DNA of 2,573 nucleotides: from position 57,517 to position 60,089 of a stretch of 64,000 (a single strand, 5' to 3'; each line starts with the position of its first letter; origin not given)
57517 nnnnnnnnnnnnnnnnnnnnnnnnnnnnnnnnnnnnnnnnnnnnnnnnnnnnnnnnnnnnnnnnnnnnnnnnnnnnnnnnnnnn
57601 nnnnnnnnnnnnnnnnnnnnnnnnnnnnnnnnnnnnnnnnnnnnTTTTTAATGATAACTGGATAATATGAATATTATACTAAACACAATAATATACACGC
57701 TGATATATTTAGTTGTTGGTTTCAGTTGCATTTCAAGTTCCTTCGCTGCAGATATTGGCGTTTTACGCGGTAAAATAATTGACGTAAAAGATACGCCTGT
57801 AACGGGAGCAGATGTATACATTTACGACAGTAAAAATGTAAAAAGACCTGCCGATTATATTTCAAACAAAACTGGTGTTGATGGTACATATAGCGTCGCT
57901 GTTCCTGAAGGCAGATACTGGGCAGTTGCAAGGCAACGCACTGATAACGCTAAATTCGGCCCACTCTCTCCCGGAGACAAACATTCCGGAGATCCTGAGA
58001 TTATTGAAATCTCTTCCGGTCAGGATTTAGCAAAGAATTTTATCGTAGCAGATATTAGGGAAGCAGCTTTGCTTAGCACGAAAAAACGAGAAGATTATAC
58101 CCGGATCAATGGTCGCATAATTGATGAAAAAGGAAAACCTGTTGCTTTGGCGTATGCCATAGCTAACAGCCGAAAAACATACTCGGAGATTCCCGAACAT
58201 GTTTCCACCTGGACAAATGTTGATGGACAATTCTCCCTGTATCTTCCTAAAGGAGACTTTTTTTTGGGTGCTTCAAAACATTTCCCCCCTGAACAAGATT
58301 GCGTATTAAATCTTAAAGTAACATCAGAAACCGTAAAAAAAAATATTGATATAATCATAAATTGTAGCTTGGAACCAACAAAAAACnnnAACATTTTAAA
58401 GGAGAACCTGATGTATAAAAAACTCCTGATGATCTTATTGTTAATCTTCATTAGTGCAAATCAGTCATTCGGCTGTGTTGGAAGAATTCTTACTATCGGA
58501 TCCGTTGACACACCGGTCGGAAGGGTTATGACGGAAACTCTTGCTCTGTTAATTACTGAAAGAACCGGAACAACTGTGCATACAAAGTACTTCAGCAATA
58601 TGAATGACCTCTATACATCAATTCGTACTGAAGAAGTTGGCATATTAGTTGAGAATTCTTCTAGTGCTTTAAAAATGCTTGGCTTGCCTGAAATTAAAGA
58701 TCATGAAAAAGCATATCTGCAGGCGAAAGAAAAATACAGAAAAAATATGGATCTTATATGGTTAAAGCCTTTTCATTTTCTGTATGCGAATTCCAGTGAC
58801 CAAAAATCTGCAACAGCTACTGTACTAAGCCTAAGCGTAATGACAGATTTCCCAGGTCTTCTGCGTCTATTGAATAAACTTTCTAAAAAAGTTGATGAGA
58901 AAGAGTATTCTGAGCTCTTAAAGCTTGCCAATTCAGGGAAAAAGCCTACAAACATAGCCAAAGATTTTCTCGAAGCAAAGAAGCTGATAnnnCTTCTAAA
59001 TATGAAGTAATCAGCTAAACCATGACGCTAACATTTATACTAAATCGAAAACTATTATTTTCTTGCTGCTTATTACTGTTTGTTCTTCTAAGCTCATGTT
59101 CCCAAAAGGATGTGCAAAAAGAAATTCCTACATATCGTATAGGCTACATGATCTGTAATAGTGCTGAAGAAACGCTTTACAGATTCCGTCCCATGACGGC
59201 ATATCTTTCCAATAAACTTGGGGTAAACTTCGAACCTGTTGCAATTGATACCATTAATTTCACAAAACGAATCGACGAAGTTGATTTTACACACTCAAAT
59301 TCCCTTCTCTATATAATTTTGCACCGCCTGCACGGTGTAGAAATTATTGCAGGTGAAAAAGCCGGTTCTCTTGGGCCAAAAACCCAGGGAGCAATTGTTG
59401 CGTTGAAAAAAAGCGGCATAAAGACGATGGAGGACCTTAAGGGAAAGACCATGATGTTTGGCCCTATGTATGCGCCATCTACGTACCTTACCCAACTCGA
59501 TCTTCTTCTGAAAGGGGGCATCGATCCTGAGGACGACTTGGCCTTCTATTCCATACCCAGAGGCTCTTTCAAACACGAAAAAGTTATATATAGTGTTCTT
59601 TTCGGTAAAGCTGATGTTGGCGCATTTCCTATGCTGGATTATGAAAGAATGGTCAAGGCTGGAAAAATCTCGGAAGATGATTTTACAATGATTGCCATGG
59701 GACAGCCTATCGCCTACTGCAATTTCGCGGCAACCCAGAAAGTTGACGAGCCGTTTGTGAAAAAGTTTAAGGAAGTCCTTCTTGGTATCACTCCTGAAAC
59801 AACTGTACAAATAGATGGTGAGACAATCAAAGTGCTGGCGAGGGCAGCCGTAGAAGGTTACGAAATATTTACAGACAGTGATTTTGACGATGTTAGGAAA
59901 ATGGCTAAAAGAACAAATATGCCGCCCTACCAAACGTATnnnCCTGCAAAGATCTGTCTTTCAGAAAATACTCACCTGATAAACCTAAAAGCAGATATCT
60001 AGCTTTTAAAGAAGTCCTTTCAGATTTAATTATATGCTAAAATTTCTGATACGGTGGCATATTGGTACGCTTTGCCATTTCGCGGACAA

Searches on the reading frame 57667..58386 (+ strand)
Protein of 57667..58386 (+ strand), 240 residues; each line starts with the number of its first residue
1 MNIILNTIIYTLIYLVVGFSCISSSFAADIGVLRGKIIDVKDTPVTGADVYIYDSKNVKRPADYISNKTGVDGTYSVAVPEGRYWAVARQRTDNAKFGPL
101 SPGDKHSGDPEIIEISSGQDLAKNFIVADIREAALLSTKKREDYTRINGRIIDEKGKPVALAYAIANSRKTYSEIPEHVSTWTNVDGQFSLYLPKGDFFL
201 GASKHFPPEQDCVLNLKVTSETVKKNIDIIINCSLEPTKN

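Call 8: search_protein_families(library=pfam, proteins=[window:57667-58386:+], max_evalue=0.001)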
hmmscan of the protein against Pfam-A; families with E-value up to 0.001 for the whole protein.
window:57667-58386:+ (240 aa): 3 families
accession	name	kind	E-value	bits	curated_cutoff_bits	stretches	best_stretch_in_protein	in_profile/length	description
PF13620.12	CarboxypepD_reg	-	9.3e-10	39.2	32.3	0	33-89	2-55/82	Carboxypeptidase regulatory-like domain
PF13715.12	CarbopepD_reg_2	-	0.00039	20.8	32.2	0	147-201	1-49/88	CarboxypepD_reg-like domain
PF12866.13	DUF3823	-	0.00095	19.8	27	0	146-202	2-59/90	Protein of unknown function (DUF3823) N-terminal domain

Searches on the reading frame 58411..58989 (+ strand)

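Call 8: search_protein_families(library=pfam, proteins=[window:58411-58989:+], max_evalue=0.001)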
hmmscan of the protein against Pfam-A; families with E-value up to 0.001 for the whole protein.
window:58411-58989:+ (193 aa): 1 family
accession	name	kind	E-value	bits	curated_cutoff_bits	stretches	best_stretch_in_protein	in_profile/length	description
PF04069.17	OpuAC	-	4.8e-09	36.6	21.2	2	27-123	3-84/257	Substrate binding domain of ABC-type glycine betaine transport system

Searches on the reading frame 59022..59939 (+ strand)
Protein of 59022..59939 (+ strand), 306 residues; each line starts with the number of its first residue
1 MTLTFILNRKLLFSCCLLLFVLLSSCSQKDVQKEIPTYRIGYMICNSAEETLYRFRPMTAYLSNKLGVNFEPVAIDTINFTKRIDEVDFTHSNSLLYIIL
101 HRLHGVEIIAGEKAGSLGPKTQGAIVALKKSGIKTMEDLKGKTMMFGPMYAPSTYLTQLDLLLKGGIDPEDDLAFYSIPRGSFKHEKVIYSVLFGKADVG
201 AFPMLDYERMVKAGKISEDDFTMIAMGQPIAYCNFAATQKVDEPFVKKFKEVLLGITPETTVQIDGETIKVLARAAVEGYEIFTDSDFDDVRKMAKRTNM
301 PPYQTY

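Call 9: search_protein_families(library=pfam, proteins=[window:59022-59939:+], max_evalue=0.001)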
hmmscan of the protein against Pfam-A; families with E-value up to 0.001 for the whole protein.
window:59022-59939:+ (306 aa): 2 families
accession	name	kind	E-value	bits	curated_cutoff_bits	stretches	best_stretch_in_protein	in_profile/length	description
PF12974.12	Phosphonate-bd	-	7.3e-39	134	27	1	41-288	2-242/242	ABC transporter, phosphonate, periplasmic substrate-binding protein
PF09084.16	NMT1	-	0.00015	22.2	20.5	1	114-171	66-121/216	NMT1/THI5 like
